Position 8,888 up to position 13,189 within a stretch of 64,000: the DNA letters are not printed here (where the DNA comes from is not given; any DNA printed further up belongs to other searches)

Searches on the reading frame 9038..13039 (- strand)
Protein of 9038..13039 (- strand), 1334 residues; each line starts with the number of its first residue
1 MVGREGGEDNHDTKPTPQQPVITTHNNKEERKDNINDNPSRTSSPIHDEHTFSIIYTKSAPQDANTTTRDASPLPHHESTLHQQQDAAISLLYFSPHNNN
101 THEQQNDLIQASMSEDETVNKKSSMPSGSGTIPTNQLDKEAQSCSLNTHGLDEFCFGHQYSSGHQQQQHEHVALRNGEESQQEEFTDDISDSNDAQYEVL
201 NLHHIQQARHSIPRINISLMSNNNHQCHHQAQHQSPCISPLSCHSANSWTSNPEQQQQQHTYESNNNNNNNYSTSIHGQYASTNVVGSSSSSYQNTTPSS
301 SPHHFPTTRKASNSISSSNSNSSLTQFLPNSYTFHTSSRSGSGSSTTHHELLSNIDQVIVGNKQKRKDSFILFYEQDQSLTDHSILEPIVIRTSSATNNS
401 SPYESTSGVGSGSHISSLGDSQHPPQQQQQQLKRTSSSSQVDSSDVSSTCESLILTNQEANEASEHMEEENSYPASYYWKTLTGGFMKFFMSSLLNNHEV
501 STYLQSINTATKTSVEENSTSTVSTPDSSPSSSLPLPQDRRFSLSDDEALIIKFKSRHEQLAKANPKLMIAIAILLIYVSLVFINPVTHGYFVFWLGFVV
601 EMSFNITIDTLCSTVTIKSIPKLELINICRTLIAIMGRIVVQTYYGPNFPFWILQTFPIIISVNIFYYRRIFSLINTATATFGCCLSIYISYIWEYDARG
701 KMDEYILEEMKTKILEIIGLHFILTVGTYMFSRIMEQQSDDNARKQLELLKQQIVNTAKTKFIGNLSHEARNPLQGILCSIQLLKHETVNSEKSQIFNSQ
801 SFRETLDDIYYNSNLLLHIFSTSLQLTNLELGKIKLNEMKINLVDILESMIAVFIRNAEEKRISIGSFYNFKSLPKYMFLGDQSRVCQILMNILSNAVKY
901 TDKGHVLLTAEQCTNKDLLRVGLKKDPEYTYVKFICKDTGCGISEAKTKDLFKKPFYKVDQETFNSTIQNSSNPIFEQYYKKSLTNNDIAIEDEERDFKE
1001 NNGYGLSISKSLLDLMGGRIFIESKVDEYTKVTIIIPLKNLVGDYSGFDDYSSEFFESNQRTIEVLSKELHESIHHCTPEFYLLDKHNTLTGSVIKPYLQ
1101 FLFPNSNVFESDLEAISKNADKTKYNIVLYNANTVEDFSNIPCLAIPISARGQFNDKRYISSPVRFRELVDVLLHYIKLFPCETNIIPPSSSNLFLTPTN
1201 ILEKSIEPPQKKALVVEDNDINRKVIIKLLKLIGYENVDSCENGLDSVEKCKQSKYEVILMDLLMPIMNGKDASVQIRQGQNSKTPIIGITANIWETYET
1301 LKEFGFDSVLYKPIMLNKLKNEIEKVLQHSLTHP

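Call 27: search_protein_families(library=pfam, max_evalue=0.001, proteins=[window:9038-13039:-])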
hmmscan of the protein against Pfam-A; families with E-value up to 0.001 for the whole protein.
window:9038-13039:- (1334 aa): 3 families
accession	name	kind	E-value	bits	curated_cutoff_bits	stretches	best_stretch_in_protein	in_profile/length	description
PF00072.30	Response_reg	-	2.9e-18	66.5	30.2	1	1214-1323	2-110/111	Response regulator receiver domain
PF02518.31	HATPase_c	-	5.8e-17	62.6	26.4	1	881-1039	1-110/111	Histidine kinase-, DNA gyrase B-, and HSP90-like ATPase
PF00512.31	HisKA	-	6.5e-08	33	26.9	1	758-831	1-65/66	His Kinase A (phospho-acceptor) domain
